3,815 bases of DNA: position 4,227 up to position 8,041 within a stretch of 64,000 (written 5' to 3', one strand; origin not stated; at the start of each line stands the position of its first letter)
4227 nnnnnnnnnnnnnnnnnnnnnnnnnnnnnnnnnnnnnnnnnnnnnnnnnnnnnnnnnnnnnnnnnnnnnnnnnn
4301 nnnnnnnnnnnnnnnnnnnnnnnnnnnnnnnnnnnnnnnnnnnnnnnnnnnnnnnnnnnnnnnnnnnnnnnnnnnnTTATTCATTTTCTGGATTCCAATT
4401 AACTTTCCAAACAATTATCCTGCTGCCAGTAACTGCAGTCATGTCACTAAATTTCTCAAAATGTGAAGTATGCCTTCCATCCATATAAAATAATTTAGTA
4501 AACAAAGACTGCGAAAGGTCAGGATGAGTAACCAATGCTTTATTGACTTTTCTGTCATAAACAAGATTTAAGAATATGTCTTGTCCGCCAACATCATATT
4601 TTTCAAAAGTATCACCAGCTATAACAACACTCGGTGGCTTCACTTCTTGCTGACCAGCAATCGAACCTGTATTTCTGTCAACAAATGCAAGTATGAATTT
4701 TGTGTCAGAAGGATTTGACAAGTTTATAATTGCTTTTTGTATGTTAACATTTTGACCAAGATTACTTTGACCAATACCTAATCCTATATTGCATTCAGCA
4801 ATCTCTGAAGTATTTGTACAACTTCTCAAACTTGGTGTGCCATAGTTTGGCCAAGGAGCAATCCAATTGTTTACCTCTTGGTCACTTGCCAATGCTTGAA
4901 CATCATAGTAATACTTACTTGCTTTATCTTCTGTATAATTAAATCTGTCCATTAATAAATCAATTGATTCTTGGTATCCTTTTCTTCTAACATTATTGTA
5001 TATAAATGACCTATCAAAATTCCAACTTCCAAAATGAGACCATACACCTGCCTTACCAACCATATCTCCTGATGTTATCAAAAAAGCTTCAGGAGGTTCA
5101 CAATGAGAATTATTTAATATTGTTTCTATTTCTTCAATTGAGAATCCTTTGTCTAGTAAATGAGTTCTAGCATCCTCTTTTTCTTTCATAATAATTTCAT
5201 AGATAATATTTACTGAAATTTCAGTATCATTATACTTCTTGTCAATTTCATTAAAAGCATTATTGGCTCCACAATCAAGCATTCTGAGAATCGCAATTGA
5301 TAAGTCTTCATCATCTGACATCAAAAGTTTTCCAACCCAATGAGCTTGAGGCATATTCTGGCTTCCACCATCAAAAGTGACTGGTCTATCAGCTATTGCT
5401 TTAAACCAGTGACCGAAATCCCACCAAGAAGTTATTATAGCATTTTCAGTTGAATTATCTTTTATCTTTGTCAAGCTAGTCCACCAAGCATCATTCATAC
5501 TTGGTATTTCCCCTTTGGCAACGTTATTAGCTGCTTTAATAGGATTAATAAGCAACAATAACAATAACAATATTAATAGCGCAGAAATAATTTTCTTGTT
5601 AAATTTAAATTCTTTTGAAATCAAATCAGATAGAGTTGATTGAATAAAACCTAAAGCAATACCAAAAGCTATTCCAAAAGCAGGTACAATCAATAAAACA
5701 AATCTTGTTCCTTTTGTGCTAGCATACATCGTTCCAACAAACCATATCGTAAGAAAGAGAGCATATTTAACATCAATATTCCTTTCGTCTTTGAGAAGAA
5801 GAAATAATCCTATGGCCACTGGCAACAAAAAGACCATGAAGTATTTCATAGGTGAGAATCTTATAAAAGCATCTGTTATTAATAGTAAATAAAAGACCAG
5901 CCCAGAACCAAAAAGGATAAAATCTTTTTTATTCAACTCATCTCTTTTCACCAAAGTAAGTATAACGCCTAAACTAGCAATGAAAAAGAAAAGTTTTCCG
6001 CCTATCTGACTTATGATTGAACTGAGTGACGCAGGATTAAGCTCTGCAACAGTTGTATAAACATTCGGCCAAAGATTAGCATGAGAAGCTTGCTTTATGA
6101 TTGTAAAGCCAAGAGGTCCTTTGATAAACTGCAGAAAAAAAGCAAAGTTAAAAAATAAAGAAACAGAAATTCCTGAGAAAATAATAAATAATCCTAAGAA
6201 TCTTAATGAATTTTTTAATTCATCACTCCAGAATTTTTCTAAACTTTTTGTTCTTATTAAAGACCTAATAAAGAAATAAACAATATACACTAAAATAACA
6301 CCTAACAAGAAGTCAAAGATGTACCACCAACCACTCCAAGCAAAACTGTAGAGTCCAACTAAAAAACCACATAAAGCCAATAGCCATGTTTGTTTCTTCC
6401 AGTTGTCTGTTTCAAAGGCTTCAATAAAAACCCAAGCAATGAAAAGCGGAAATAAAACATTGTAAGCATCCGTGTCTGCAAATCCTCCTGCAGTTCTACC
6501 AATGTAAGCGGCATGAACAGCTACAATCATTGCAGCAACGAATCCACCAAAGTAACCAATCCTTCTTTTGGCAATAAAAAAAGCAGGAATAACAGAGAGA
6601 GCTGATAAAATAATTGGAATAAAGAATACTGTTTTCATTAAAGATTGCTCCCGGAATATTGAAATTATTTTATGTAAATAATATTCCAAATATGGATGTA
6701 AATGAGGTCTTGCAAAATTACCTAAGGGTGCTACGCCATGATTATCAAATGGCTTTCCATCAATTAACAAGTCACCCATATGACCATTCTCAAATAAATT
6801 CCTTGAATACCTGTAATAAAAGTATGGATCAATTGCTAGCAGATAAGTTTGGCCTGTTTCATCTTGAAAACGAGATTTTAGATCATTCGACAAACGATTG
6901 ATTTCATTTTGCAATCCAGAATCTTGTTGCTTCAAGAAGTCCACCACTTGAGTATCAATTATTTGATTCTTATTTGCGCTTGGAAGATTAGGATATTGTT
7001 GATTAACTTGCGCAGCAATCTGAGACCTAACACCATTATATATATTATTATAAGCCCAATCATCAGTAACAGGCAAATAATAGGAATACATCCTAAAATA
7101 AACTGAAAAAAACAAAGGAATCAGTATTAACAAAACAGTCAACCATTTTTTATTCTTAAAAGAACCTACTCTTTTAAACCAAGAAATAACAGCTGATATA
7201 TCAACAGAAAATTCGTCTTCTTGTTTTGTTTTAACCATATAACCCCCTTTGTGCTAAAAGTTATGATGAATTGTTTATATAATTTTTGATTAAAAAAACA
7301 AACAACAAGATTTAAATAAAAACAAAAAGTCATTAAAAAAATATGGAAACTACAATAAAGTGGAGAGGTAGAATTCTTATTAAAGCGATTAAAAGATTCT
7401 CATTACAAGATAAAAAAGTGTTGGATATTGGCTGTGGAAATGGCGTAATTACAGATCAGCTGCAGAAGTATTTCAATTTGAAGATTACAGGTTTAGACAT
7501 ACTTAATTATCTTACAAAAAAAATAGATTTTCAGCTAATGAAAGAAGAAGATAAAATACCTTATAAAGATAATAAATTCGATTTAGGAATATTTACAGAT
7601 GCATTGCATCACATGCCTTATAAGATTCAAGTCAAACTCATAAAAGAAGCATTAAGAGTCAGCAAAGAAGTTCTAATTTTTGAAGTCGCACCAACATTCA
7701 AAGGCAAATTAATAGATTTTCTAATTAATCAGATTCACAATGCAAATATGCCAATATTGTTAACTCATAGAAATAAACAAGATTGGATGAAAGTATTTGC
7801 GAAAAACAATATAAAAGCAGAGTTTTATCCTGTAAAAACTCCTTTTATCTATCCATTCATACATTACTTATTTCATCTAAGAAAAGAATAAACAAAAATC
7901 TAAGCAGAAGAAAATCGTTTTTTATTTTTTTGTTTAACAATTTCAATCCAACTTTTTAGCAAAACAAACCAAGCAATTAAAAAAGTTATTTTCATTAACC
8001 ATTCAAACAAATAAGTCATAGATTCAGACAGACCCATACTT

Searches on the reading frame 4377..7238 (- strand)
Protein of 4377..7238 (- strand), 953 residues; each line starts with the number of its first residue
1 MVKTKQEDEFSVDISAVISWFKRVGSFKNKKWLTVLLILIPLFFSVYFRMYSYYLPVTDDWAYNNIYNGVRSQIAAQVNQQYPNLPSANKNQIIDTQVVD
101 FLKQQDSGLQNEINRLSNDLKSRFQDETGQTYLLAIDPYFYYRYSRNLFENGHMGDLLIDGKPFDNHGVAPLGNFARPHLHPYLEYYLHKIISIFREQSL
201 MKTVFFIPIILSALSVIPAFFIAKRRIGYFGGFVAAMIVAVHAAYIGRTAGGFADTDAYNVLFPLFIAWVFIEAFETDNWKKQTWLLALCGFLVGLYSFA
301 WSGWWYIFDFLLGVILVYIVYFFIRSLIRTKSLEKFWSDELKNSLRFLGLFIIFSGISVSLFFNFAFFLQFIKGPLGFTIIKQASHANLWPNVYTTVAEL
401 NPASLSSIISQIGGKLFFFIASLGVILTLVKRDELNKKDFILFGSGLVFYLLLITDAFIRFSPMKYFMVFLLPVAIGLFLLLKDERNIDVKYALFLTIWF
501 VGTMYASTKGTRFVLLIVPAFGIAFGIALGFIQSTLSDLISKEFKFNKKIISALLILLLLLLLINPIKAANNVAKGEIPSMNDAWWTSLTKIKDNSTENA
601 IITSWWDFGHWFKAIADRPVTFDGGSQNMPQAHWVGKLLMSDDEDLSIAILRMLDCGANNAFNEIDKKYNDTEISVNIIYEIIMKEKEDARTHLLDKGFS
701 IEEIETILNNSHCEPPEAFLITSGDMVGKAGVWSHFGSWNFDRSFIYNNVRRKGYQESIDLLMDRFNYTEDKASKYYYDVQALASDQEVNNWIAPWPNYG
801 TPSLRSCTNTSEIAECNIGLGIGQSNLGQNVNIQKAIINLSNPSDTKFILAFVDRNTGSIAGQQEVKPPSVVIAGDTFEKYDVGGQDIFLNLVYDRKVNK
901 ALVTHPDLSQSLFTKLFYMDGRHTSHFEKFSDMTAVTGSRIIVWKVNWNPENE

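Call 3: search_protein_families(library=pfam, proteins=[window:4377-7238:-], max_evalue=0.01)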
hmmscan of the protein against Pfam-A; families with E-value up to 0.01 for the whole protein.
window:4377-7238:- (953 aa): 2 families
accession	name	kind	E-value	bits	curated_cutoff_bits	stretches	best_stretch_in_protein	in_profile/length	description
PF02516.20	STT3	-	1.3e-50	173.5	24.5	1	117-560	13-399/405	Oligosaccharyl transferase STT3, N-terminal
PF21436.2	STT3-PglB_core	-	0.00011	23.1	23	1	601-686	4-78/131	STT3/PglB/AglB core domain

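Call 54: search_protein_families(library=ncbifam, proteins=[window:4377-7238:-], max_evalue=0.001)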
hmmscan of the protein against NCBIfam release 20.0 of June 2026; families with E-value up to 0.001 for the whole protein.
window:4377-7238:- (953 aa): 2 families
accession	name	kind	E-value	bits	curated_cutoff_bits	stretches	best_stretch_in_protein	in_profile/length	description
TIGR04154.1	archaeo_STT3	subfamily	2e-19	69.4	450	1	192-650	84-579/831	oligosaccharyl transferase, archaeosortase A system-associated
NF050801.1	ProtGlycPglB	equivalog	1.1e-14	53.9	1300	1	184-679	85-530/713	undecaprenyl-diphosphooligosaccharide--protein glycotransferase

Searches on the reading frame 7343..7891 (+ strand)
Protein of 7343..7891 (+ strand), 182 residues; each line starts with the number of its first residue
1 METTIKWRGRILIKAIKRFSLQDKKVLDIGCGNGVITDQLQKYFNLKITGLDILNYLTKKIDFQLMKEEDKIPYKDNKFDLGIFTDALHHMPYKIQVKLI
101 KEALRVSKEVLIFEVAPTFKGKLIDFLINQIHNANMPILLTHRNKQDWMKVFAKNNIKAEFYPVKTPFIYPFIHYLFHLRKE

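Call 3: search_protein_families(library=pfam, proteins=[window:7343-7891:+], max_evalue=0.01)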
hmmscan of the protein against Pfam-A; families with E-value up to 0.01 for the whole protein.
window:7343-7891:+ (182 aa): 11 families
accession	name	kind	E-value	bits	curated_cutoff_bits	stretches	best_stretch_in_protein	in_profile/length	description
PF13649.12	Methyltransf_25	-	3.7e-11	44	27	1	26-108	1-94/97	Methyltransferase domain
PF08241.18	Methyltransf_11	-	5.4e-11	43.4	21.2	1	27-108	1-88/95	Methyltransferase domain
PF13489.12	Methyltransf_23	-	8.8e-10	39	27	1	7-107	4-108/164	Methyltransferase domain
PF13847.12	Methyltransf_31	-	2.3e-09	37.5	27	1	23-114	4-108/145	Methyltransferase domain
PF07021.18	MetW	-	2.3e-06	27.8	21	1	15-112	6-107/193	Methionine biosynthesis protein MetW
PF08242.18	Methyltransf_12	-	3.5e-05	24.9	30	1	27-96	1-83/98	Methyltransferase domain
PF05148.21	Methyltransf_8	-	7.2e-05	23.2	27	1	11-116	62-157/219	Hypothetical methyltransferase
PF05175.20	MTS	-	0.00022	21.3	23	1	10-53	21-63/170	Methyltransferase small domain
PF01728.25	FtsJ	-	0.00028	21.3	24.1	1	12-111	9-129/181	FtsJ-like methyltransferase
PF00398.26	RrnaAD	-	0.0054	16.3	24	0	22-56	30-63/263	Ribosomal RNA adenine dimethylase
PF05219.18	DREV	-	0.0067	16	26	1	21-81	93-154/265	DREV methyltransferase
